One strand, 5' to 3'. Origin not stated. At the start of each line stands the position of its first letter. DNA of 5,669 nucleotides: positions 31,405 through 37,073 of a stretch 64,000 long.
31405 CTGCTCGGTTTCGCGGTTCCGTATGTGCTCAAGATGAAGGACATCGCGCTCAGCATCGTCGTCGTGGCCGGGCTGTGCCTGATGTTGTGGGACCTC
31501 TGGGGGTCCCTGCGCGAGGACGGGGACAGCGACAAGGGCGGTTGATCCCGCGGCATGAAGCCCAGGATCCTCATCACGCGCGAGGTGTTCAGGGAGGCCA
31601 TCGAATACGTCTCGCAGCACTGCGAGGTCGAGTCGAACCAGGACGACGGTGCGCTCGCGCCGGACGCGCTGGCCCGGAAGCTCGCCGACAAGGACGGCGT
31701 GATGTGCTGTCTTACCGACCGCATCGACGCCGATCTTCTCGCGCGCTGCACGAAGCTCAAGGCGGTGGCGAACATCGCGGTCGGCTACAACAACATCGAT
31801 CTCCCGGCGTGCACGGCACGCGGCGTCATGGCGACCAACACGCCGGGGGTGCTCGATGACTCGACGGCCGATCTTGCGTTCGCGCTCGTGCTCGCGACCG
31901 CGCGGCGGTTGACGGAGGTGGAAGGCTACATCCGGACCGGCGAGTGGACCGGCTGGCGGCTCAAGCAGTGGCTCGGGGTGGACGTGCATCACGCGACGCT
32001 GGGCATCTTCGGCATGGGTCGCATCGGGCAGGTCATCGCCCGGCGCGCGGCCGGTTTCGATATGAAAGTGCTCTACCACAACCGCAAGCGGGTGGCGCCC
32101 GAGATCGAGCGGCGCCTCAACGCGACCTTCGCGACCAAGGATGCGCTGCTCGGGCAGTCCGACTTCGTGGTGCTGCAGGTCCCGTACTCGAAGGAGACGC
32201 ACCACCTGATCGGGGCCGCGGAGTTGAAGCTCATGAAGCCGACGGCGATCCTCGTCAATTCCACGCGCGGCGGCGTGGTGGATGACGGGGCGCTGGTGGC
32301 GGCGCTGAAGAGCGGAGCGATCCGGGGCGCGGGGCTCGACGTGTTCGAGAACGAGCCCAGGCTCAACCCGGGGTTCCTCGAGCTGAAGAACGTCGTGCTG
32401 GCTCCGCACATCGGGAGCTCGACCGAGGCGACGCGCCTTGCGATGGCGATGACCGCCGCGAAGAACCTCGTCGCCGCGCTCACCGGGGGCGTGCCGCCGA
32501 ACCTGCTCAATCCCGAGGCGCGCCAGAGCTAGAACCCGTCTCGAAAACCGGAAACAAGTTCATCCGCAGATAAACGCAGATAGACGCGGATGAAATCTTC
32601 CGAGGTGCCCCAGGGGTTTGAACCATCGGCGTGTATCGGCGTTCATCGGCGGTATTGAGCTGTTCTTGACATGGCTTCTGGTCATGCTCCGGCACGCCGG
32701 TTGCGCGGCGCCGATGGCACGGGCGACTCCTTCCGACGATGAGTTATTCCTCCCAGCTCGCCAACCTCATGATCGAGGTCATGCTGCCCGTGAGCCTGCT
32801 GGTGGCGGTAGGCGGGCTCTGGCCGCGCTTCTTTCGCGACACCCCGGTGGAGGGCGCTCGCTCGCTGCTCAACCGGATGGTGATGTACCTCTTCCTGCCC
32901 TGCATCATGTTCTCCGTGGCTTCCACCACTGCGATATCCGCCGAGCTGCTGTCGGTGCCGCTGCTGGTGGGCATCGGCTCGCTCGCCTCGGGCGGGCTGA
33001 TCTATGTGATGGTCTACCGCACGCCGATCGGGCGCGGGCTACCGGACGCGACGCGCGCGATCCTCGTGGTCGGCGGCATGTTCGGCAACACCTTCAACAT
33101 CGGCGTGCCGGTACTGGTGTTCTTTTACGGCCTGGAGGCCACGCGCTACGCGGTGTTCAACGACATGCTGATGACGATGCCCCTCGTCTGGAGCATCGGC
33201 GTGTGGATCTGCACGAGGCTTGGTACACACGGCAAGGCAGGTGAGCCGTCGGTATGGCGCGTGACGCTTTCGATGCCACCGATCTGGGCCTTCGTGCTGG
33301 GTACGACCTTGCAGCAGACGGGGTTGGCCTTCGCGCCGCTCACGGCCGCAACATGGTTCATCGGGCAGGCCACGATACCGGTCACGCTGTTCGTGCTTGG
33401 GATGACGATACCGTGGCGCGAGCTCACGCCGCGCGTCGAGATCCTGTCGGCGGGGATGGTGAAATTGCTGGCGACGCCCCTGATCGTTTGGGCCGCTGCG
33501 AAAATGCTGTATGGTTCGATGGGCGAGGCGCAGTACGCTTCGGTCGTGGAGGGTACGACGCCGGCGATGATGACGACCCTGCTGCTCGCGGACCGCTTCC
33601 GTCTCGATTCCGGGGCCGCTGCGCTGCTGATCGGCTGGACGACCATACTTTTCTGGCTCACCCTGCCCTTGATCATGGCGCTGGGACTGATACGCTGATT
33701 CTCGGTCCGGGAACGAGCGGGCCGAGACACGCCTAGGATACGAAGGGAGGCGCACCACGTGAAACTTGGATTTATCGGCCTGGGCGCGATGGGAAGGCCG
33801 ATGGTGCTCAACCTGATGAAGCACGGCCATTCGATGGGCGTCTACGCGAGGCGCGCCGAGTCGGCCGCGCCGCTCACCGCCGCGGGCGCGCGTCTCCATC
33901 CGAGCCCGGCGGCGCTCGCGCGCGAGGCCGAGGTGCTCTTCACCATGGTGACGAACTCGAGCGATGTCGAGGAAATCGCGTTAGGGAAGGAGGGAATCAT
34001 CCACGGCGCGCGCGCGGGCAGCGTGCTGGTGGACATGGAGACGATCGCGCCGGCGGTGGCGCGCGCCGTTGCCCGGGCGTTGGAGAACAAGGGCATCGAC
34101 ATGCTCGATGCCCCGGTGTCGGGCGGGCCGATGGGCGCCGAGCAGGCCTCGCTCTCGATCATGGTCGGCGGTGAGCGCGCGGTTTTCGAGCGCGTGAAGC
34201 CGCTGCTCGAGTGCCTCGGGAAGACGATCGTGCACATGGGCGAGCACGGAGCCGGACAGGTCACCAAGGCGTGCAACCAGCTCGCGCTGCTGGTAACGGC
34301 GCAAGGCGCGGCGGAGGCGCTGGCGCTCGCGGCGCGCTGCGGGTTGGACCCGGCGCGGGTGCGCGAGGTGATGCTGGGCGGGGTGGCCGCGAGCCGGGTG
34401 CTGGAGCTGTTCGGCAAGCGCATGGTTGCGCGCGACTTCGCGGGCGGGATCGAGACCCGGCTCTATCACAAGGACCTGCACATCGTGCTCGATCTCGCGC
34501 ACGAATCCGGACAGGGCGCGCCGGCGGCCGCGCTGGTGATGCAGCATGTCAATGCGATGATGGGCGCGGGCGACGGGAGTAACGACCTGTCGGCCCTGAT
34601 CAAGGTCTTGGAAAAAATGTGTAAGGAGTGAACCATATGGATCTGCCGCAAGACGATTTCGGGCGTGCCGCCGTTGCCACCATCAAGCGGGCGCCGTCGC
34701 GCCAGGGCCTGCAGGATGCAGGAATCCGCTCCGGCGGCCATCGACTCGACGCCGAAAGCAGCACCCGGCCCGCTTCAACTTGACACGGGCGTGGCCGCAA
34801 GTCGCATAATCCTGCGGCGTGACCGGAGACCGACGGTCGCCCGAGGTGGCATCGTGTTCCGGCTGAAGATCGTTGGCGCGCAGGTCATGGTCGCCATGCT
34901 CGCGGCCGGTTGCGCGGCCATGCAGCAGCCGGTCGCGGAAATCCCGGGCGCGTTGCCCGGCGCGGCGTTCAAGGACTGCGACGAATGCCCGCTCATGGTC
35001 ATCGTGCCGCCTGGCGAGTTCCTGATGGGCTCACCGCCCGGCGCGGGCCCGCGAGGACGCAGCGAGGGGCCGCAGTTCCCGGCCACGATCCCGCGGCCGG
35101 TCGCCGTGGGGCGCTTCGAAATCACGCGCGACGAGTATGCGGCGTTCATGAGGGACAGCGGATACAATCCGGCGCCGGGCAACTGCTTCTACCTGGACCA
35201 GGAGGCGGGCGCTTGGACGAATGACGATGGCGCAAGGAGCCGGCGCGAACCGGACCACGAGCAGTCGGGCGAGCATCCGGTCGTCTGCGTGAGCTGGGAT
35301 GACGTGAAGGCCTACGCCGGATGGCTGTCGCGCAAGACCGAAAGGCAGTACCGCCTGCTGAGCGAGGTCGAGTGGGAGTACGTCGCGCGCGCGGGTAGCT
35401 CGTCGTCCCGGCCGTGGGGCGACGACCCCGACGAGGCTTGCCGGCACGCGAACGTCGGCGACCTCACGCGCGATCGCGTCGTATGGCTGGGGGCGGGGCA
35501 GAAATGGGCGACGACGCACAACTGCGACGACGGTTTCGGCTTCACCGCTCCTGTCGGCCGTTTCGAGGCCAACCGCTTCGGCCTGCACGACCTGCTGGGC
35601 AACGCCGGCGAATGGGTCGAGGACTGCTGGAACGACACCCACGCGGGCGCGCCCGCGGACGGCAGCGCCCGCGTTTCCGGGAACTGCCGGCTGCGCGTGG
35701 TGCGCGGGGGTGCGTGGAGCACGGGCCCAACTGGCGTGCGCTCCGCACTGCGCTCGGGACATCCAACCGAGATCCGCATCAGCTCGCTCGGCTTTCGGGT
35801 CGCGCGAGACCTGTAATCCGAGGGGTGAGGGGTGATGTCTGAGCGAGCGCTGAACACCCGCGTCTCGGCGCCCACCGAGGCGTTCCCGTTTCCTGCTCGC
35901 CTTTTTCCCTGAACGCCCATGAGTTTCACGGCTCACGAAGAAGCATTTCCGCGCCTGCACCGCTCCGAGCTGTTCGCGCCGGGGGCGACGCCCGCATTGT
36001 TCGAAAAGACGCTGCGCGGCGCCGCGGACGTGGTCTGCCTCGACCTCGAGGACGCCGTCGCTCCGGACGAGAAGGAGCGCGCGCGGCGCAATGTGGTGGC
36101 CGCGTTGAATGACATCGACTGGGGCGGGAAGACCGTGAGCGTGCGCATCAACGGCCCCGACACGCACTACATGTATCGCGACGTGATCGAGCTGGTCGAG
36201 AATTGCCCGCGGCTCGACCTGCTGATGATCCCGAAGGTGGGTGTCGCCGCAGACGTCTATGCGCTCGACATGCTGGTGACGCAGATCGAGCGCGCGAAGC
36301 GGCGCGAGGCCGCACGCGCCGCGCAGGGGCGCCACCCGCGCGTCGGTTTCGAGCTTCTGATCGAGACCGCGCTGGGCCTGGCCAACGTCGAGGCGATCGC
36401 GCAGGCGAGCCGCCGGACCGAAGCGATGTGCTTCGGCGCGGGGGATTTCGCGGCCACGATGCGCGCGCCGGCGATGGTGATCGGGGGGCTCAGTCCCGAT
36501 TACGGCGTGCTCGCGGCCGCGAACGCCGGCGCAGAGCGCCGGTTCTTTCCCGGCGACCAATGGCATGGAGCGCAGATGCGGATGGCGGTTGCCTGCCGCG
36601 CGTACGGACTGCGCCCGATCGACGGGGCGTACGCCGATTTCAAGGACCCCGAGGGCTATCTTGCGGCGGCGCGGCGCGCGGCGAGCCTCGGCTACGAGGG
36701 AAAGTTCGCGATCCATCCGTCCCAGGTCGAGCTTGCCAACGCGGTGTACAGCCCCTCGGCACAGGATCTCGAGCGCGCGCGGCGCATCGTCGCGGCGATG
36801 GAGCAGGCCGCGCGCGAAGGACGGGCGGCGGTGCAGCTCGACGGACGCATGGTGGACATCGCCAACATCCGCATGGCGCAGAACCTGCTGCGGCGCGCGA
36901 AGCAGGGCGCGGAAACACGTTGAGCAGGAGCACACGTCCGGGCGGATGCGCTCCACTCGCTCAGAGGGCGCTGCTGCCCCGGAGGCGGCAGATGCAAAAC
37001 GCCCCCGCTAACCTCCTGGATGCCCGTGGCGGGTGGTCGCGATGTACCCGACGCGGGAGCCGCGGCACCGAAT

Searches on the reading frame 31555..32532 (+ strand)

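Call 57: search_protein_families(library=pfam, proteins=[window:31555-32532:+], max_evalue=0.00001)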
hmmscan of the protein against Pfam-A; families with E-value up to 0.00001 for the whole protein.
window:31555-32532:+ (325 aa): 2 families
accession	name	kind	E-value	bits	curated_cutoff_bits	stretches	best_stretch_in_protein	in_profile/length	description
PF02826.25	2-Hacid_dh_C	-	1e-58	198.1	25.1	1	109-287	1-178/178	D-isomer specific 2-hydroxyacid dehydrogenase, NAD binding domain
PF00389.36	2-Hacid_dh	-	5.5e-31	107.4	24.6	1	5-319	1-134/134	D-isomer specific 2-hydroxyacid dehydrogenase, catalytic domain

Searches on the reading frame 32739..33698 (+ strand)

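Call 58: search_protein_families(library=pfam, proteins=[window:32739-33698:+], max_evalue=0.00001)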
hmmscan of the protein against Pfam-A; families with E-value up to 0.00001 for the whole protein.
window:32739-33698:+ (319 aa): 1 family
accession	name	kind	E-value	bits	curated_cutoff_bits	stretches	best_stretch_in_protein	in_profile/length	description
PF03547.23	Mem_trans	-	1.7e-20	73.4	25.7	1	12-313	3-343/343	Membrane transport protein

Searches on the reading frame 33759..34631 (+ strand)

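Call 58: search_protein_families(library=pfam, proteins=[window:33759-34631:+], max_evalue=0.00001)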
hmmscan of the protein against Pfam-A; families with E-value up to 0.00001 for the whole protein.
window:33759-34631:+ (290 aa): 3 families
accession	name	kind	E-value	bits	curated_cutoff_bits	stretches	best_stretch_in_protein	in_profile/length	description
PF03446.21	NAD_binding_2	-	4.3e-50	170.3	21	1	2-161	1-161/161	NAD binding domain of 6-phosphogluconate dehydrogenase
PF14833.11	NAD_binding_11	-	2.6e-28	99.2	30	1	164-284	1-122/122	NAD-binding of NADP-dependent 3-hydroxyisobutyrate dehydrogenase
PF03807.23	F420_oxidored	-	6.4e-07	30.3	21.6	1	2-65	1-68/94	NADP oxidoreductase coenzyme F420-dependent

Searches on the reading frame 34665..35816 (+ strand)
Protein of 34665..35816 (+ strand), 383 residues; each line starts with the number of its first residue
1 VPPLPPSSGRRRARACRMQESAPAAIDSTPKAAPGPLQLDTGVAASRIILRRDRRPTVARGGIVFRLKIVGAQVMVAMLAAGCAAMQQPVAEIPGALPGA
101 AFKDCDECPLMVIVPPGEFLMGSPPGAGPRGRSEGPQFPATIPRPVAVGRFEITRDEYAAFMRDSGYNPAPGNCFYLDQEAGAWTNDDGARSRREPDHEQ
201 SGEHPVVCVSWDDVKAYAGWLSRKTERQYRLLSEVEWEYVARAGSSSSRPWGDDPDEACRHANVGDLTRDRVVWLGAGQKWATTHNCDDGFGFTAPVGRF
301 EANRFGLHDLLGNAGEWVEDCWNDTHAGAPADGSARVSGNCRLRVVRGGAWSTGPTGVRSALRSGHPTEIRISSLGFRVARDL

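Call 58: search_protein_families(library=pfam, proteins=[window:34665-35816:+], max_evalue=0.00001)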
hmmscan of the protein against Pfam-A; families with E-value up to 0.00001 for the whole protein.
window:34665-35816:+ (383 aa): 1 family
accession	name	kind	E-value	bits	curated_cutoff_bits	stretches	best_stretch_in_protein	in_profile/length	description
PF03781.23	FGE-sulfatase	-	2.4e-57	194.9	23.3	1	108-381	2-255/255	Sulfatase-modifying factor enzyme 1-like domain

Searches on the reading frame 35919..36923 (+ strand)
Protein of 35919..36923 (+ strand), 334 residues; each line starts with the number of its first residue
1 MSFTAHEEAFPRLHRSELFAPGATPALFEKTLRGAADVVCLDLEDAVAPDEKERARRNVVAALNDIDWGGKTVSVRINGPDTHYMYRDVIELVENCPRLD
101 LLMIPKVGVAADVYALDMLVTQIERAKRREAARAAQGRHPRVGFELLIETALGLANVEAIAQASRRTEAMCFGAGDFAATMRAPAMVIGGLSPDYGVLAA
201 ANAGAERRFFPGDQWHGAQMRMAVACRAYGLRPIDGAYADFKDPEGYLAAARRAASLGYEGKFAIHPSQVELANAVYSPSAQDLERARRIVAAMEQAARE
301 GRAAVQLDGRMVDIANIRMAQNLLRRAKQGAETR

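Call 58: search_protein_families(library=pfam, proteins=[window:35919-36923:+], max_evalue=0.00001)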
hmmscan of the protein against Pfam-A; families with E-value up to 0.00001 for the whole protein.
window:35919-36923:+ (334 aa): 2 families
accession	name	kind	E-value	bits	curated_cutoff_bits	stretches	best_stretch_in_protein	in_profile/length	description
PF03328.21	HpcH_HpaI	-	1.3e-37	129.6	25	1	15-267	1-221/221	HpcH/HpaI aldolase/citrate lyase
PF15617.12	C-C_Bond_Lyase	-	4.7e-11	42.9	28.4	1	257-328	248-316/320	C-C_Bond_Lyase of the TIM-Barrel fold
